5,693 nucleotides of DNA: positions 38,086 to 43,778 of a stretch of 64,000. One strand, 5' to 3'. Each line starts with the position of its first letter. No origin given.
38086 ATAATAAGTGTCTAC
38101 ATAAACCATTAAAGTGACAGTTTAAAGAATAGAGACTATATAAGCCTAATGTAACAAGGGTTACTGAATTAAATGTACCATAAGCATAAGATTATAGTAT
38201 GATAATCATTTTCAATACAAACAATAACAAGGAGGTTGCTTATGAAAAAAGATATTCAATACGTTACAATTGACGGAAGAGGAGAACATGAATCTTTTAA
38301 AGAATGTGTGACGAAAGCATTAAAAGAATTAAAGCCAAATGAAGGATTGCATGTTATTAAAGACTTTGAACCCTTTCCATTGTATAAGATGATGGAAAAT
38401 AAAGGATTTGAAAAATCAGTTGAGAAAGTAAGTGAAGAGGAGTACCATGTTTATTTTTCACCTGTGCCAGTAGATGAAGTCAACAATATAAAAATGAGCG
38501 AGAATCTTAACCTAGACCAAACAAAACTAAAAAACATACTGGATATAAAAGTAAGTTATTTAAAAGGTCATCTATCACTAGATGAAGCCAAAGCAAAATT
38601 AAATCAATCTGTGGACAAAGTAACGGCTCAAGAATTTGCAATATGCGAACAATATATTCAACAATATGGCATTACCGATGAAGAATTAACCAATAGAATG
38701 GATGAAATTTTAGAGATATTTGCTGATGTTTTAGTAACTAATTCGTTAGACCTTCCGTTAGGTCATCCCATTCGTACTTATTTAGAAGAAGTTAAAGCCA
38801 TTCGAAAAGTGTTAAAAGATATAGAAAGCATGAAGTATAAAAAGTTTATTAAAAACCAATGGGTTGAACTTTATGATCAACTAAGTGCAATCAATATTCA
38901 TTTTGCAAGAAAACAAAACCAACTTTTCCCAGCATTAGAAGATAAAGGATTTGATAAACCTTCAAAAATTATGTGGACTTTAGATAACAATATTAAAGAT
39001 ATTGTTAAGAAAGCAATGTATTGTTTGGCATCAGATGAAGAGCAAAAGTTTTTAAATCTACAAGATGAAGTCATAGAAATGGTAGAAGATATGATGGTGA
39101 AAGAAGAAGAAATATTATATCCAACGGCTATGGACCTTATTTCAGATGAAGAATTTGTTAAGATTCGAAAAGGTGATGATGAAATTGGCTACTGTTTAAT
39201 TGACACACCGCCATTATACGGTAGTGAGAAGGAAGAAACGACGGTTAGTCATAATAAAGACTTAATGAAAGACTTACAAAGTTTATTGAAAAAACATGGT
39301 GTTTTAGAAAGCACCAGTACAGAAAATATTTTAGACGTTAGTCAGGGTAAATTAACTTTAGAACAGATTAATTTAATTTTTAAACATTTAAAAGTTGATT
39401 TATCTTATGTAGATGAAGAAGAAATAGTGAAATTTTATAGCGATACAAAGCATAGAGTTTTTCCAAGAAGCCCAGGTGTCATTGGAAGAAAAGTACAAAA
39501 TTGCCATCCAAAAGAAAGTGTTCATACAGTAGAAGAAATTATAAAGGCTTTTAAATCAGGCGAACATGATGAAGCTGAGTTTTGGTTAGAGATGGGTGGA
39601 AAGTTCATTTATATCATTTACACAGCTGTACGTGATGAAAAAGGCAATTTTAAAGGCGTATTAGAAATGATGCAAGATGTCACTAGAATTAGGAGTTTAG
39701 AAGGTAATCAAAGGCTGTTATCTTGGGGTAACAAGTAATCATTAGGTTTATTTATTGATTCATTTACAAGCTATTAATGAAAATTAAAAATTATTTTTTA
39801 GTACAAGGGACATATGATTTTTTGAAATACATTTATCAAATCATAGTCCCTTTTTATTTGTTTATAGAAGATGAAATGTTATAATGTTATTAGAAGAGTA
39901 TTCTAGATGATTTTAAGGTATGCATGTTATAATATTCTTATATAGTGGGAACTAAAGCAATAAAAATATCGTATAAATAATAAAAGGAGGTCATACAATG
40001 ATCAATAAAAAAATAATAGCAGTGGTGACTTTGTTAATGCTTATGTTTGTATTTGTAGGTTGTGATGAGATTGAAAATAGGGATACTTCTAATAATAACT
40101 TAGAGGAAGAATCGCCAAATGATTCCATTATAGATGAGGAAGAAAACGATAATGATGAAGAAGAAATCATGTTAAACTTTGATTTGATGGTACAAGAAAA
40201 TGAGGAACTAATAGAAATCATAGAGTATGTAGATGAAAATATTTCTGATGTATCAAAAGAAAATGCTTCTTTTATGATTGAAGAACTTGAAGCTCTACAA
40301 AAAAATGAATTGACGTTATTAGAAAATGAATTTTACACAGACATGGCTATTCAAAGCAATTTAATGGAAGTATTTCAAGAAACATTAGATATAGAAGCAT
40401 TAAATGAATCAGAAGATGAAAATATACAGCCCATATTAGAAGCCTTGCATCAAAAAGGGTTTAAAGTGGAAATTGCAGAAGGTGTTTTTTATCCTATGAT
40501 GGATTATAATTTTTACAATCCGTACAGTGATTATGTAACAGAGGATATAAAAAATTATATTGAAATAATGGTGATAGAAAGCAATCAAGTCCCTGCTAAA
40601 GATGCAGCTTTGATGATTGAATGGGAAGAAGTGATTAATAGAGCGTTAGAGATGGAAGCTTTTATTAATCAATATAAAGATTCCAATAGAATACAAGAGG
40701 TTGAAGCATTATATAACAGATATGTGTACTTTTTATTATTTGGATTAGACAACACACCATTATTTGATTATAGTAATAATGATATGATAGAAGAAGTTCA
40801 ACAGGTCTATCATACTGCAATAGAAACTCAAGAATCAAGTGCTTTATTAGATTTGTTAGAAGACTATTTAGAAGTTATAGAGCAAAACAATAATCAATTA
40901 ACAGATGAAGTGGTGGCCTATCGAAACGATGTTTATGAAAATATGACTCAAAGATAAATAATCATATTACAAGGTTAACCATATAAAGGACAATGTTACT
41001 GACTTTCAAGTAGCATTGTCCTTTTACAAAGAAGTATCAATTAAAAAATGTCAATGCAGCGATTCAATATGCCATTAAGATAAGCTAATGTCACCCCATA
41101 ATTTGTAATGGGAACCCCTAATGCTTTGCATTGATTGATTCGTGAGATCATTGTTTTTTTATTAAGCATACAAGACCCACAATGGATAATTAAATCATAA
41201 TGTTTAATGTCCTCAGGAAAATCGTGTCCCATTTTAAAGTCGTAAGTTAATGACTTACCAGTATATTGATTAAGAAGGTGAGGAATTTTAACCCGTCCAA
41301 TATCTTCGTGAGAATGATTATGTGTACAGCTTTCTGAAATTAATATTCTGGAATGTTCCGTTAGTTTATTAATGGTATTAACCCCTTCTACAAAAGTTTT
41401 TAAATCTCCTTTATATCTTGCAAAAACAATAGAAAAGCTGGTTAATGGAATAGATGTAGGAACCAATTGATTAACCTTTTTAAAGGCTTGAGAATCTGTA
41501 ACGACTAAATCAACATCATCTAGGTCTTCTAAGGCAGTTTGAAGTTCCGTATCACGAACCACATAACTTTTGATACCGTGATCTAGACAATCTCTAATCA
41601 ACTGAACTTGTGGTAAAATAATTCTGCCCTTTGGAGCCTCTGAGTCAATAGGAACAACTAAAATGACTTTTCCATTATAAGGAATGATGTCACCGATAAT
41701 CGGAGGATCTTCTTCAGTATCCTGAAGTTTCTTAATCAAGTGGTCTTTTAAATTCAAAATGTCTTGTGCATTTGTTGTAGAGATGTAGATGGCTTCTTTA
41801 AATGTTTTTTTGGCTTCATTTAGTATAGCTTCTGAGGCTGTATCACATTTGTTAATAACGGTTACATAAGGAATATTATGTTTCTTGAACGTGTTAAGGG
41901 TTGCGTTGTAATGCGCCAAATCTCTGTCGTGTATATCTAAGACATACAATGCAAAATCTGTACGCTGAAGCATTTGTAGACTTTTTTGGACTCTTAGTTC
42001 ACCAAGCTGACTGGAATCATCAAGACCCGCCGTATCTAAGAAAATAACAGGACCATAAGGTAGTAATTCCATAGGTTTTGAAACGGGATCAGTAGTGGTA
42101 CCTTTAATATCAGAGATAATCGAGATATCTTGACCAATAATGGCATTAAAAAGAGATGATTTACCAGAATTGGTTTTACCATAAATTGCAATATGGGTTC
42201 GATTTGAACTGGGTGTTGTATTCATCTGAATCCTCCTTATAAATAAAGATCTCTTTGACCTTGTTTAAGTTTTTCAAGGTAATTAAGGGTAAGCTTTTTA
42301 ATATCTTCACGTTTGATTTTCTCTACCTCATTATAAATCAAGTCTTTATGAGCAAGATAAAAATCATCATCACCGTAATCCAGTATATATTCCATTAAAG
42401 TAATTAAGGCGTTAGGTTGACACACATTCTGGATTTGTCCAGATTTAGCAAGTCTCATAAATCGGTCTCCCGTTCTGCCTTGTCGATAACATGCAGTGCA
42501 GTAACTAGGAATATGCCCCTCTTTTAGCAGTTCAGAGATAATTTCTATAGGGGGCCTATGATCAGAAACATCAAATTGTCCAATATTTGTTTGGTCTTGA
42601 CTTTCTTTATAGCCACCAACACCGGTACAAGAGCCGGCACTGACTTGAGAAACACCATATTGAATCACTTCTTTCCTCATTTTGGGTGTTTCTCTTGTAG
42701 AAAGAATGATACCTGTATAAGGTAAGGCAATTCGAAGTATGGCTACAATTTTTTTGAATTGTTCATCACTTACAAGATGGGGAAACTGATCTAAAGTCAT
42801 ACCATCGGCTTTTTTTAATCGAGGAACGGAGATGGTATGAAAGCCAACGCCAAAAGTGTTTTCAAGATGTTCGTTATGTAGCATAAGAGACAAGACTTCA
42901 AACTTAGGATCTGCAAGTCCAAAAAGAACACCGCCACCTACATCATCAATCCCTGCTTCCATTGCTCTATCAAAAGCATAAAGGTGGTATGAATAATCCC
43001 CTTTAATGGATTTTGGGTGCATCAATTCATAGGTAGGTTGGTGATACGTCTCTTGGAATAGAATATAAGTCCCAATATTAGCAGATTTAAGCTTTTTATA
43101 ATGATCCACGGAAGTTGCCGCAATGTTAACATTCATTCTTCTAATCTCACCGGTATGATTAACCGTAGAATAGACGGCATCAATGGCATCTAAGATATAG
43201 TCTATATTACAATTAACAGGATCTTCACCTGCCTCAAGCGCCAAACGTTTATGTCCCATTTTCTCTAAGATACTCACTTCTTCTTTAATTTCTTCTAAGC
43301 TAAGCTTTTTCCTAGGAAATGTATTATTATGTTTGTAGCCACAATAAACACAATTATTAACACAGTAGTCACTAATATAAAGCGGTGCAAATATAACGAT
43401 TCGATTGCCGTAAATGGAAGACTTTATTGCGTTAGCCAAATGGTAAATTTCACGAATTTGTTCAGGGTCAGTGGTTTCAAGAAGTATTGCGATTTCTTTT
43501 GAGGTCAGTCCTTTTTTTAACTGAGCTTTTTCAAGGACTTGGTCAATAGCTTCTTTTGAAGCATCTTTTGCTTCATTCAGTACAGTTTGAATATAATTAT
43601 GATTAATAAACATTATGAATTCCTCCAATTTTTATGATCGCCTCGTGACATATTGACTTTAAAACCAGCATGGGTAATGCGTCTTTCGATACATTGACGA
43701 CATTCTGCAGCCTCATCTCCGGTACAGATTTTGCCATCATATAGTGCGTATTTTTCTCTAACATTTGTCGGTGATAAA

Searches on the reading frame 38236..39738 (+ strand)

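Call 43: search_protein_families(library=pfam, proteins=[window:38236-39738:+], max_evalue=0.01)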
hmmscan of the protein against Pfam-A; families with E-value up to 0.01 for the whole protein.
window:38236-39738:+ (500 aa): 5 families
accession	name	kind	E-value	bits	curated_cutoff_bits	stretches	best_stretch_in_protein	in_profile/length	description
PF13596.12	PAS_10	-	1.3e-27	96.9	22.1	1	378-483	1-106/106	PAS domain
PF01814.28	Hemerythrin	-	6e-09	36.9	25.3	1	186-298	10-127/127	Hemerythrin HHE cation binding domain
PF10006.14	DUF2249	-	6.5e-07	29.5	29.5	1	23-74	14-68/70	Uncharacterized conserved protein (DUF2249)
PF13426.13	PAS_9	-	0.00026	21.7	27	1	396-483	12-102/103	PAS domain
PF08448.16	PAS_4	-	0.0025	18.5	23.1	0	415-484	35-107/110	PAS fold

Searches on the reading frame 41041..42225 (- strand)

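Call 43: search_protein_families(library=pfam, proteins=[window:41041-42225:-], max_evalue=0.01)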
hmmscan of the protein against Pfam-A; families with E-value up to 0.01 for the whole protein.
window:41041-42225:- (394 aa): 9 families
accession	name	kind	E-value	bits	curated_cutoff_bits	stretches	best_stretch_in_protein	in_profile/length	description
PF18133.7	HydF_tetramer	-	3.8e-48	162.6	22.6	1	276-392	1-117/118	Hydrogen maturase F tetramerization domain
PF18128.7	HydF_dimer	-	4.3e-36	123.4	23.4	1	176-273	1-99/99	Hydrogen maturase F dimerization domain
PF01926.29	MMR_HSR1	-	9.4e-22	77.7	21.9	1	11-126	1-113/113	50S ribosome-binding GTPase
PF00009.33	GTP_EFTU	-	5.2e-07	29.9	26.5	1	86-195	90-151/188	Elongation factor Tu GTP binding domain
PF00350.29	Dynamin_N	-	8.6e-06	26.3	27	1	12-44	1-32/168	Dynamin family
PF02421.24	FeoB_N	-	2e-05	24.6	27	1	11-146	2-134/156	Ferrous iron transport protein B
PF16897.10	MMR_HSR1_Xtn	-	0.00017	22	35.2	1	117-168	55-105/106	C-terminal region of MMR_HSR1 domain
PF03193.22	RsgA_GTPase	-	0.00022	21.5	30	0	105-166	41-107/174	RsgA GTPase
PF01637.24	ATPase_2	-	0.0024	18.1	33.2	0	8-30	19-41/225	ATPase domain predominantly from Archaea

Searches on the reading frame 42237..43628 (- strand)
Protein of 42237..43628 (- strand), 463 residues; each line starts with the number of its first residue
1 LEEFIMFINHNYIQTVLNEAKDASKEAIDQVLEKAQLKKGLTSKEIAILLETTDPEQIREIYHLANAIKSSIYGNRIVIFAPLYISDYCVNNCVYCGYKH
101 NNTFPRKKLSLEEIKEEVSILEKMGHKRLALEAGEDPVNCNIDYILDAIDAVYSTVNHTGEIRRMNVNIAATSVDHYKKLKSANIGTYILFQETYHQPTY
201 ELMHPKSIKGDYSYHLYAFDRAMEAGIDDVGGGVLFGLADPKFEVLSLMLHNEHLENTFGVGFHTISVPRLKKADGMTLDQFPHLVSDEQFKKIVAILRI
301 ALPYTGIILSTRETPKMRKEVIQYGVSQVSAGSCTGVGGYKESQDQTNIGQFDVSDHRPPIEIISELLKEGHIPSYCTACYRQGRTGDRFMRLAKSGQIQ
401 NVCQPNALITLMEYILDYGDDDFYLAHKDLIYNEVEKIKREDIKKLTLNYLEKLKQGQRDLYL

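Call 43: search_protein_families(library=pfam, proteins=[window:42237-43628:-], max_evalue=0.01)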
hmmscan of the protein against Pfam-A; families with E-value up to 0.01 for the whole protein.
window:42237-43628:- (463 aa): 3 families
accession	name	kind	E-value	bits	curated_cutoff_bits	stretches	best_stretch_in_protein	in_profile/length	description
PF06968.18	BATS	-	1.3e-18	67.4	22.2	1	267-371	1-86/88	Biotin and Thiamin Synthesis associated domain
PF04055.27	Radical_SAM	-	2.3e-13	51.1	29.5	1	84-233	2-147/166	Radical SAM superfamily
PF03979.19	Sigma70_r1_1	-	0.0073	16.7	22.5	0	23-63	2-44/81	Sigma-70 factor, region 1.1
